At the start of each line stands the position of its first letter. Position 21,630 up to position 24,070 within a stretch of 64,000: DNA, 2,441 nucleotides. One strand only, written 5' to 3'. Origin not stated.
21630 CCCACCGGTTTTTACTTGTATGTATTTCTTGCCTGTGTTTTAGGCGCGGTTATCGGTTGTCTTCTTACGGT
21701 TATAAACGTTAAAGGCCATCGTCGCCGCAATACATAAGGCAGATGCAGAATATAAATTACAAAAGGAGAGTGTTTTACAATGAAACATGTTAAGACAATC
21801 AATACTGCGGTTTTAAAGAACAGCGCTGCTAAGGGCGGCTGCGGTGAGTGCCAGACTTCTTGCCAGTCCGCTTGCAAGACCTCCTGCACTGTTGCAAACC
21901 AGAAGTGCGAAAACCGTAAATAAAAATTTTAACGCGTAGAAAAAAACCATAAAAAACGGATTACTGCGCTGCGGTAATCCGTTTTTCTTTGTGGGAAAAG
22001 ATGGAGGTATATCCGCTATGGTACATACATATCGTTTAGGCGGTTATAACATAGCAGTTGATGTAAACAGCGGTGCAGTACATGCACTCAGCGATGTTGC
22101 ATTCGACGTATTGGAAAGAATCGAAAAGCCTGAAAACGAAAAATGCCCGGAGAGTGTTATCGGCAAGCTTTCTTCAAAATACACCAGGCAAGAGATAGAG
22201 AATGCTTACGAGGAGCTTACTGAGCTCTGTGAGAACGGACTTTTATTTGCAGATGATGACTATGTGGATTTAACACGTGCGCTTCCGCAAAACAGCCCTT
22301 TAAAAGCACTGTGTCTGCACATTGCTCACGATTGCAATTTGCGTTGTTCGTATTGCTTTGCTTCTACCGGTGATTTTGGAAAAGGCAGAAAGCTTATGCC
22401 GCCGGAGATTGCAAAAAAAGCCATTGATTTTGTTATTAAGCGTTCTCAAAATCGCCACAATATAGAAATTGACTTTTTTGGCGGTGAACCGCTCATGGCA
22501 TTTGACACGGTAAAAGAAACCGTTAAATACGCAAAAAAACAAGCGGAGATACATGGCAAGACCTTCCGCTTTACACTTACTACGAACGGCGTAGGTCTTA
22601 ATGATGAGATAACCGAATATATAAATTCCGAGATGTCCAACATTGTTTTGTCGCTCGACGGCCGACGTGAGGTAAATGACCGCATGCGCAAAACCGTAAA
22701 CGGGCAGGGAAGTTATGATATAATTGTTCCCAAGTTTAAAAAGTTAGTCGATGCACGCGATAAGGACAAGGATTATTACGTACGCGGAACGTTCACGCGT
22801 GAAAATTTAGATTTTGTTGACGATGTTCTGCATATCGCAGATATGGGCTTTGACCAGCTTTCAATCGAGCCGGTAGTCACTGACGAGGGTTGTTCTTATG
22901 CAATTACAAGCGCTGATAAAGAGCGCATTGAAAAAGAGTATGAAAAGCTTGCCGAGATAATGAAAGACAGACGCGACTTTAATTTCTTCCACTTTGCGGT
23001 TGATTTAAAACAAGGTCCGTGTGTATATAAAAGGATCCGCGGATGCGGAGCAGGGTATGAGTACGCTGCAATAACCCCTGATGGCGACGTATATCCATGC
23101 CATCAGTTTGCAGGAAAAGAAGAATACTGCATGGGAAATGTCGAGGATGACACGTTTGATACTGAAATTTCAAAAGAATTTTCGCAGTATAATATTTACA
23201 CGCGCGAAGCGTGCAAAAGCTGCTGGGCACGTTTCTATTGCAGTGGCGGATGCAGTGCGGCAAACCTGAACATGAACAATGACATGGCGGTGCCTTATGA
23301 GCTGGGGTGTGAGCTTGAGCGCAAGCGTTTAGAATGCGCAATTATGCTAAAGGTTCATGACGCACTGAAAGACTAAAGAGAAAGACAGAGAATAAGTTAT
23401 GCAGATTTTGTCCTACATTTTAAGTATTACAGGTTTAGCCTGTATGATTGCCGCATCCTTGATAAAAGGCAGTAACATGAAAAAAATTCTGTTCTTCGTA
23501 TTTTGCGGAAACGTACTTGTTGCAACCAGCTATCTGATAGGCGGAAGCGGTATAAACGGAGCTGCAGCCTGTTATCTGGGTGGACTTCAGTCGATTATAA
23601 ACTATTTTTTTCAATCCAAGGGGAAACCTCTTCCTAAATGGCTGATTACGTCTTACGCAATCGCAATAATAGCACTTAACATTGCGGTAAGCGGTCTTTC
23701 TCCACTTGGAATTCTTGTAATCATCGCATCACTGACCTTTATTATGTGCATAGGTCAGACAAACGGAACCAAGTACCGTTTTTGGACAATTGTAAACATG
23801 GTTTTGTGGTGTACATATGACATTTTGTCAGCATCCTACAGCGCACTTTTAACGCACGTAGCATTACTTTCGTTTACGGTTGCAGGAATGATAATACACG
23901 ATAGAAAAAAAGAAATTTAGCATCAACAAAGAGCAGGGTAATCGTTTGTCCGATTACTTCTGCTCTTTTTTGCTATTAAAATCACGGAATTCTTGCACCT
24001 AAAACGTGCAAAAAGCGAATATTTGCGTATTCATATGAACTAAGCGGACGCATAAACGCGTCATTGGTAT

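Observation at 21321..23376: A SCIFF ranthipeptide locus whose 47-aa precursor gene is missing from the ORF track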

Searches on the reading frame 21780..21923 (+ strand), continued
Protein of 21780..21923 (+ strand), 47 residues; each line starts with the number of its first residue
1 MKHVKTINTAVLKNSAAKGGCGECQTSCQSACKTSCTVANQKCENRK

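Call 37: find_encoding_contigs(protein=P0056, flank=5000, max_places=3)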
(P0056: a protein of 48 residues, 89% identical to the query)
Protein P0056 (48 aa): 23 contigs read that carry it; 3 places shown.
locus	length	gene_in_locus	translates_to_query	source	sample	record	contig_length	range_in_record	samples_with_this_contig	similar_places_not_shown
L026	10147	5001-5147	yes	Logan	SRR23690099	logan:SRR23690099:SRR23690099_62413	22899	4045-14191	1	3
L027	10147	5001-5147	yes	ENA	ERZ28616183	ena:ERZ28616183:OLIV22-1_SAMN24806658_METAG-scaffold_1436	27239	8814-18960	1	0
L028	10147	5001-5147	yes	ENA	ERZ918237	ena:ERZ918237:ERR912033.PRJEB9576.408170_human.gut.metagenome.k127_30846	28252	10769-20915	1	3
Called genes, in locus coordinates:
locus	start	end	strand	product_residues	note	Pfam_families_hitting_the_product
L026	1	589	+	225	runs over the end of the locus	PF14602:Hexapep_2 (faint), PF25087:GMPPB_C (faint), PF00132:Hexapep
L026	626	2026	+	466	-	PF01406:tRNA-synt_1e, PF09334:tRNA-synt_1g (weak), PF00133:tRNA-synt_1 (weak), PF01921:tRNA-synt_1f (weak), PF09334:tRNA-synt_1g, PF09190:DALR_2, PF23493:CysS_C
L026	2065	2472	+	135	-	PF00636:Ribonuclease_3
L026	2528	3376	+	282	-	PF00456:Transketolase_N, PF13292:DXP_synthase_N, PF09364:XFP_N (weak), PF00676:E1_dh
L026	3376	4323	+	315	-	PF02779:Transket_pyr, PF02780:Transketolase_C, PF17147:PFOR_II (weak)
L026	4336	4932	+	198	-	PF13302:Acetyltransf_3 (weak), PF13420:Acetyltransf_4, PF00583:Acetyltransf_1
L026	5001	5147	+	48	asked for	PF13165:SCIFF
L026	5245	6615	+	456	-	PF13353:Fer4_12, PF04055:Radical_SAM, PF13186:SPASM (weak)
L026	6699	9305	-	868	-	PF00395:SLH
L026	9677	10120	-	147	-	PF09424:YqeY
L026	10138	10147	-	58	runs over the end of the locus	PF01165:Ribosomal_S21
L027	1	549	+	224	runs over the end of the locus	PF14602:Hexapep_2 (faint), PF25087:GMPPB_C (faint), PF00132:Hexapep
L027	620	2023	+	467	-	PF01406:tRNA-synt_1e, PF09334:tRNA-synt_1g (weak), PF01921:tRNA-synt_1f (weak), PF00133:tRNA-synt_1 (weak), PF09334:tRNA-synt_1g (weak), PF09190:DALR_2, PF23493:CysS_C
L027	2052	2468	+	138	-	PF00636:Ribonuclease_3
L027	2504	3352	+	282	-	PF00456:Transketolase_N, PF13292:DXP_synthase_N, PF00676:E1_dh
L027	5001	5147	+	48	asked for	PF13165:SCIFF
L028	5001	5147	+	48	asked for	PF13165:SCIFF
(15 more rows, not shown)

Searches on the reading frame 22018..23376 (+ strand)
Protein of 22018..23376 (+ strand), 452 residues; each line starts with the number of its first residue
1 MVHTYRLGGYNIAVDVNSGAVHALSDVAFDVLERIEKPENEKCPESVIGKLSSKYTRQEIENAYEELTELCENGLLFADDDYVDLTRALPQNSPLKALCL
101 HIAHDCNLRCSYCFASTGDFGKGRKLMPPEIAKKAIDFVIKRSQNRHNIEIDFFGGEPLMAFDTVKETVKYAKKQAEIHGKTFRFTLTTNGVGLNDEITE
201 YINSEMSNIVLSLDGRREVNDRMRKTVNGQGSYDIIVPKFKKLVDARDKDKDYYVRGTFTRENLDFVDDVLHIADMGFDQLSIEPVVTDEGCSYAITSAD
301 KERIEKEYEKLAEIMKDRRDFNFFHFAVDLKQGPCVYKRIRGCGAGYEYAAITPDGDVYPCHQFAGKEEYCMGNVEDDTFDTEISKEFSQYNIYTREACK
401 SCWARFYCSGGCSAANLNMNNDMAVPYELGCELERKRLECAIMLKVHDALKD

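Call 3: search_protein_families(library=ncbifam, proteins=[window:22018-23376:+], max_evalue=0.01)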
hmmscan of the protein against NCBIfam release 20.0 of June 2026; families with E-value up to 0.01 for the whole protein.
window:22018-23376:+ (452 aa): 83 families (the best 25 are shown)
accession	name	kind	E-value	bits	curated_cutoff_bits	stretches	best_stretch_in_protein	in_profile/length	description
TIGR03974.1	rSAM_six_Cys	equivalog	1.1e-200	667.2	425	1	2-446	1-450/451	thioether cross-link-forming SCIFF peptide maturase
NF040492.1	not_ScfB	exception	1e-172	575.1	855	1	2-446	4-449/450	ScfB-related radical SAM/SPASM orphan maturase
NF047865.1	rSAM_PapB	equivalog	4.2e-84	282.6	340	1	95-426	2-330/330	PapB family radical SAM/SPASM ranthipeptide maturase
TIGR04064.1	rSAM_nif11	equivalog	3.4e-78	263.4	518.7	1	3-443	5-431/459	nif11-like peptide radical SAM maturase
TIGR03906.1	quino_hemo_SAM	equivalog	2.1e-73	247.6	453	1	2-442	3-444/467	quinohemoprotein amine dehydrogenase maturation protein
TIGR04068.1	rSAM_ocin_clost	equivalog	1.8e-51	175.5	500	2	2-244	2-233/462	Cys-rich peptide radical SAM maturase CcpM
NF038107.1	rSAM_NF038107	equivalog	6.7e-37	127.3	600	1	100-424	89-412/444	Cys-every-fifth radical SAM/SPASM peptide maturase CefB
TIGR04280.1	geopep_mat_rSAM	hypoth_equivalog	4.5e-36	124.7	400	1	98-423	86-403/428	geopeptide radical SAM maturase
TIGR03942.1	sulfatase_rSAM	equivalog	1.9e-32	112.8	349.45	1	103-423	8-335/363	anaerobic sulfatase maturase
NF038170.1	lachnocin_rSAM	equivalog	2.5e-32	112.3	550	1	53-423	36-405/440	lachnocin radical SAM maturase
TIGR03978.1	rSAM_paired_1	equivalog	8.6e-32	110.5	370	1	102-285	89-269/466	His-Xaa-Ser system radical SAM maturase HxsB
TIGR04115.1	rSAM_Cxxx_rpt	equivalog_domain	7.6e-31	107.9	350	1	96-419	2-332/359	radical SAM peptide maturase, CXXX-repeat target family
NF035951.1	rSAM_RumMC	equivalog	1.2e-30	106.7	720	1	15-316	30-332/510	RumMC family radical SAM sactipeptide maturase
TIGR04163.1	rSAM_cobopep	equivalog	9.3e-29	100.4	375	1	95-444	63-418/428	peptide-modifying radical SAM enzyme CbpB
NF041298.1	rSAM_mat_DynA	equivalog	1.4e-28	99.9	450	1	103-424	8-333/356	dynobactin maturation radical SAM/SPASM protein DynA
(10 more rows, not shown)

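Call 4: search_protein_families(library=pfam, proteins=[window:22018-23376:+], max_evalue=0.01)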
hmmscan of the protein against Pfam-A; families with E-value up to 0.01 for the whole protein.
window:22018-23376:+ (452 aa): 4 families
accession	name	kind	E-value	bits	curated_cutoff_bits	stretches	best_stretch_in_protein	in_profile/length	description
PF04055.27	Radical_SAM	-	1.3e-14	55.2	29.5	1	103-246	4-139/166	Radical SAM superfamily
PF13353.11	Fer4_12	-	4e-12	47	22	1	99-233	8-132/137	4Fe-4S single cluster domain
PF13186.11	SPASM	-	2.4e-09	37.8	21.5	1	343-403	1-67/67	Iron-sulfur cluster-binding domain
PF04556.18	DpnII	-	0.0051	16.6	23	0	130-196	186-250/278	DpnII restriction endonuclease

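Call 9: find_related_loci(query=window:22018-23376:+, collection=genome_contigs, flank=6000)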
Query window:22018-23376:+ (452 aa) in genome_contigs; peptide patterns used: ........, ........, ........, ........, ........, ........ (x = any residue, [..] = any of these).
69 stretches matched a pattern; 12 encode a relative of the query (tblastn E <= 1e-3); 12 distinct loci.
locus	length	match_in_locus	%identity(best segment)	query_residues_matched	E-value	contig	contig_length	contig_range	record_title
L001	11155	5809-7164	96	1-452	0e+0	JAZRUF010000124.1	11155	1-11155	MAG: Eubacteriales bacterium isolate T1900045337_YK20190026.MAGScoT_cleanbin_000021 SGB_6622_k141_1831332, whole genome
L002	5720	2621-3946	62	1-449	0e+0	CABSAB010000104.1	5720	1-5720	MAG TPA_asm: uncultured Clostridiales bacterium isolate MGYG-HGUT-02071 genome assembly, contig: GUT_GENOME125826_104, w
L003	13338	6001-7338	61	1-442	0e+0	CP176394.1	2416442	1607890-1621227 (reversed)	Oscillospiraceae bacterium LBM23126 chromosome, complete genome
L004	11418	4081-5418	61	1-444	0e+0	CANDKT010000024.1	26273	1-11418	MAG TPA_asm: uncultured Firmicutes bacterium isolate ERR6760081_bin.78_metawrap_v1.3_MAG genome assembly, contig: ERZ128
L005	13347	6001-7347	57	1-446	4e-178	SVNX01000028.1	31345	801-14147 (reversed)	MAG: Ruminococcus sp. isolate SIG550 NODE_29856_length_31345_cov_6.091582, whole genome shotgun sequence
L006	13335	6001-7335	52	2-445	7e-160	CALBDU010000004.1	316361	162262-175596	MAG TPA_asm: uncultured Clostridium sp. isolate SRR3330203_bin.119_CONCOCT_v1.1_MAG genome assembly, contig: ERZ724088.1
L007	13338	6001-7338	51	1-445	3e-152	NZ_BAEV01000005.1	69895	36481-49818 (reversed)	Clostridium arbusti SL206, whole genome shotgun sequence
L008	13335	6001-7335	44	1-451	5e-135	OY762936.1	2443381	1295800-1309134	MAG: Christensenellaceae bacterium isolate c6a5e122-909e-4aed-a635-5b19112204bb genome assembly, chromosome: 1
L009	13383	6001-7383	44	2-445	3e-117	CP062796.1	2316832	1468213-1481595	MAG: Candidatus Fermentithermobacillus carboniphilus isolate Bu02 chromosome, complete genome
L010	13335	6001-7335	54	2-445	1e-162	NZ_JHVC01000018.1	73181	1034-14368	Clostridium lundense DSM 17049 T514DRAFT_scaffold00017.17_C, whole genome shotgun sequence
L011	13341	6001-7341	59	1-444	0e+0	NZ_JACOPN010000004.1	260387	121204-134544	Flintibacter faecis strain BX5 BX5_ctg004, whole genome shotgun sequence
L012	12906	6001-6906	26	98-417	4e-23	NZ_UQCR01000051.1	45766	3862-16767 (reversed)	Uncultured Robinsoniella sp. isolate UMGS151, whole genome shotgun sequence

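Call 17: search_solved_structures(query=window:22018-23376:+, show_alignments=1, max_evalue=1e-10)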
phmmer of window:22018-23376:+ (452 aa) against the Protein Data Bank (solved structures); distinct sequences matched with E-value up to 1e-10: 5.
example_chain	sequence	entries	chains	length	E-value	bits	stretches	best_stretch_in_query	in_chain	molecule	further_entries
5wgg_A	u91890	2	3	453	9.5e-166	555.3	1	1-447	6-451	Radical SAM domain protein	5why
4k37_A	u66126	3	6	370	7.7e-15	57.9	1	94-441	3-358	Anaerobic sulfatase-maturating enzyme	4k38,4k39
4k36_A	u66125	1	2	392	1e-14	57.5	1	94-441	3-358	Anaerobic sulfatase-maturating enzyme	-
9gm3_A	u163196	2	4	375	6.9e-13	51.5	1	92-245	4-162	ChlB radical SAM domain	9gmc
8vpo_A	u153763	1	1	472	3.2e-11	46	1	92-417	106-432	Radical SAM core domain-containing protein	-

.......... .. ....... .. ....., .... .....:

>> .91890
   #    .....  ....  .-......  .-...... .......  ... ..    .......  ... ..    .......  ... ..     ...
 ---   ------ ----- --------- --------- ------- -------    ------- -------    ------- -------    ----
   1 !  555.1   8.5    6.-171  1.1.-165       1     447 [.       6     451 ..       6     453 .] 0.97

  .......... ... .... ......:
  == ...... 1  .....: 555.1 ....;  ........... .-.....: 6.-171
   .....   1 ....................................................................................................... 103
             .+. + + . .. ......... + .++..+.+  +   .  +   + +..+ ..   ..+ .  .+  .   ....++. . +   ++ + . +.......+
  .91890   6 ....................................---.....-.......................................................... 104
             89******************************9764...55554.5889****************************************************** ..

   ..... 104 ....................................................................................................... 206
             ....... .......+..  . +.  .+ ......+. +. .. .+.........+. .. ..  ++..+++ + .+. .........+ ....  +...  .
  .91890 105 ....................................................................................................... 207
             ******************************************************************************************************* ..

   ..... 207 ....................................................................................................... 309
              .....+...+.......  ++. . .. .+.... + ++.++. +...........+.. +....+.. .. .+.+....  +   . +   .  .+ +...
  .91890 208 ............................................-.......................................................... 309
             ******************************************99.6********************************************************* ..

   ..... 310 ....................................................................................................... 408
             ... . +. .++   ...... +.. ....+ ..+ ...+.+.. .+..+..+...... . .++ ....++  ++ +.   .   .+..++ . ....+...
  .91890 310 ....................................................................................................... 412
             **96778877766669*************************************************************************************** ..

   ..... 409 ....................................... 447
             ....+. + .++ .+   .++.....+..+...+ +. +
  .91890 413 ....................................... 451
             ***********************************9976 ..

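Call 29: search_protein_families(library=pfam, proteins=[L006:7378-8649:+, L006:8651-9520:+, L007:7509-8756:+, L007:8761-9642:+, L010:7513-8778:+, L010:8780-9664:+, L008:7348-9708:+, L003:8265-8954:+, L004:6298-6918:+, L002:4259-4897:+], max_evalue=0.0001)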
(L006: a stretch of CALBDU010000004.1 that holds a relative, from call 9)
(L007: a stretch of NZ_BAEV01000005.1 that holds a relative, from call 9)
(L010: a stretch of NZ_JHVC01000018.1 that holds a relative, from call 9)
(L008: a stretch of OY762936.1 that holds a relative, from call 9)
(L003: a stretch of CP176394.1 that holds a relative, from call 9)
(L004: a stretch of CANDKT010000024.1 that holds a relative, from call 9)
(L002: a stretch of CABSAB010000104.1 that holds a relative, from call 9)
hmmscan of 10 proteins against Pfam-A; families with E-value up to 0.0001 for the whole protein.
L006:7378-8649:+ (423 aa): 4 families
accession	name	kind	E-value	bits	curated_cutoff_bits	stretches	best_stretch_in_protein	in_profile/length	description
PF22599.2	SecDF_P1_head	-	1.6e-22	80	27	1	129-226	18-114/114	SecDF, P1 head subdomain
PF21760.3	SecD_1st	-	6.9e-19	67.5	27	1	69-126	1-58/60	Protein translocase subunit SecDF, P1 domain, N-terminal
PF02355.23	SecD_SecF_C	-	5e-13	49.3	20.5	1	231-395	16-183/189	Protein export membrane protein SecD/SecF, C-terminal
PF03176.21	MMPL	-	5.5e-09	35.8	20.5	1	255-407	152-311/333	MMPL family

L006:8651-9520:+ (289 aa): 2 families
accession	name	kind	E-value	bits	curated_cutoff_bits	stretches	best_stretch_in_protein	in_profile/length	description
PF02355.23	SecD_SecF_C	-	3.6e-60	203.1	20.5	1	99-280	6-188/189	Protein export membrane protein SecD/SecF, C-terminal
PF07549.19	Sec_GG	-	1.8e-07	30.9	20.3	1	27-52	1-26/28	SecD/SecF GG Motif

L007:7509-8756:+ (415 aa): 4 families
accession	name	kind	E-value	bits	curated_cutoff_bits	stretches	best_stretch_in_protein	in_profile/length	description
PF22599.2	SecDF_P1_head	-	2.6e-25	89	27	1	129-226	17-114/114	SecDF, P1 head subdomain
PF02355.23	SecD_SecF_C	-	2.1e-18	66.9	20.5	1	228-397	13-185/189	Protein export membrane protein SecD/SecF, C-terminal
PF21760.3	SecD_1st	-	5.8e-15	54.9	27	1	70-127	1-58/60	Protein translocase subunit SecDF, P1 domain, N-terminal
PF03176.21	MMPL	-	2.3e-07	30.5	20.5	1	251-388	148-292/333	MMPL family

L007:8761-9642:+ (293 aa): 2 families
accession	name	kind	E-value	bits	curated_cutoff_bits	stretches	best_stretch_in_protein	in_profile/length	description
PF02355.23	SecD_SecF_C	-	5.4e-56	189.4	20.5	1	107-283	11-188/189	Protein export membrane protein SecD/SecF, C-terminal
PF07549.19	Sec_GG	-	1.9e-06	27.6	20.3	1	29-45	6-22/28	SecD/SecF GG Motif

L010:7513-8778:+ (421 aa): 4 families
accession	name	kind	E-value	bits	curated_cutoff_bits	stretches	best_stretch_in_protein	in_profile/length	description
PF22599.2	SecDF_P1_head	-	6.3e-28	97.4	27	1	132-230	16-114/114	SecDF, P1 head subdomain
PF21760.3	SecD_1st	-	3e-18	65.4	27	1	74-132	1-59/60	Protein translocase subunit SecDF, P1 domain, N-terminal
PF02355.23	SecD_SecF_C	-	5.2e-16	59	20.5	1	235-399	16-183/189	Protein export membrane protein SecD/SecF, C-terminal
PF03176.21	MMPL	-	1.6e-06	27.8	20.5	1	254-392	147-292/333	MMPL family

L010:8780-9664:+ (294 aa): 2 families
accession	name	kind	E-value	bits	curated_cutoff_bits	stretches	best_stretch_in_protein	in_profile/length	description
PF02355.23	SecD_SecF_C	-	5.3e-65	218.8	20.5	1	102-284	6-188/189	Protein export membrane protein SecD/SecF, C-terminal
PF07549.19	Sec_GG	-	2.4e-08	33.7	20.3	1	28-51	3-26/28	SecD/SecF GG Motif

L008:7348-9708:+ (786 aa): 3 families
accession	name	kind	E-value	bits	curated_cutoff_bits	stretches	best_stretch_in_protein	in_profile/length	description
PF17768.7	RecJ_OB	-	2.2e-26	92.5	27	1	447-551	2-106/107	RecJ OB domain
PF01368.27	DHH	-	4.9e-21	75.7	28.1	1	75-207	1-109/125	DHH family, N-terminal domain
PF02272.25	DHHA1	-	5.2e-11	43.3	25.9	1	342-433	5-101/102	DHHA1 domain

L003:8265-8954:+ (229 aa): 1 family
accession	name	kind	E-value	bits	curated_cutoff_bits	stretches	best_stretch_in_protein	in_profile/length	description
PF03458.18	Gly_transporter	-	2.2e-42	143.2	23.5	2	10-83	2-76/78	Glycine transporter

L004:6298-6918:+ (206 aa): 1 family
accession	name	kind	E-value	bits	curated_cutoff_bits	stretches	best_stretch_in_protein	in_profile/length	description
PF01944.22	SpoIIM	-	2.2e-09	37.9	26.9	1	28-185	4-154/163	Stage II sporulation protein M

L002:4259-4897:+ (212 aa): 0 families

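Call 49: search_protein_families(library=pfam, proteins=[L004:3551-4057:+], max_evalue=0.1)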
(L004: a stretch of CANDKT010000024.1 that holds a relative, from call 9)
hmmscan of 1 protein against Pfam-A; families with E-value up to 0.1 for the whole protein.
L004:3551-4057:+ (168 aa): 0 families

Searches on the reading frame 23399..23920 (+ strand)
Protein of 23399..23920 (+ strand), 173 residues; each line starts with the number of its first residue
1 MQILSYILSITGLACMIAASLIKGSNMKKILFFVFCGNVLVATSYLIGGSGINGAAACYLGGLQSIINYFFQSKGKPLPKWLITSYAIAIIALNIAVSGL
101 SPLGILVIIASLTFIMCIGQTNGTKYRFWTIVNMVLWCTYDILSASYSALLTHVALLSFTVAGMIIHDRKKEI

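Call 3: search_protein_families(library=ncbifam, proteins=[window:23399-23920:+], max_evalue=0.01)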
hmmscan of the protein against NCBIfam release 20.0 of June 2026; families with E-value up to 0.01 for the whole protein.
window:23399-23920:+ (173 aa): 0 families

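Call 4: search_protein_families(library=pfam, proteins=[window:23399-23920:+], max_evalue=0.01)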
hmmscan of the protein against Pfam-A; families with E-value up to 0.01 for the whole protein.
window:23399-23920:+ (173 aa): 2 families
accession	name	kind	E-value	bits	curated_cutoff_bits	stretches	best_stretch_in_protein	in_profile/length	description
PF10688.14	Imp-YgjV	-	1e-09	38.9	23.5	1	4-169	2-157/159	Bacterial inner membrane protein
PF17259.7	DUF5325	-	0.0076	16.5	25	1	87-127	12-56/61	Family of unknown function (DUF5325)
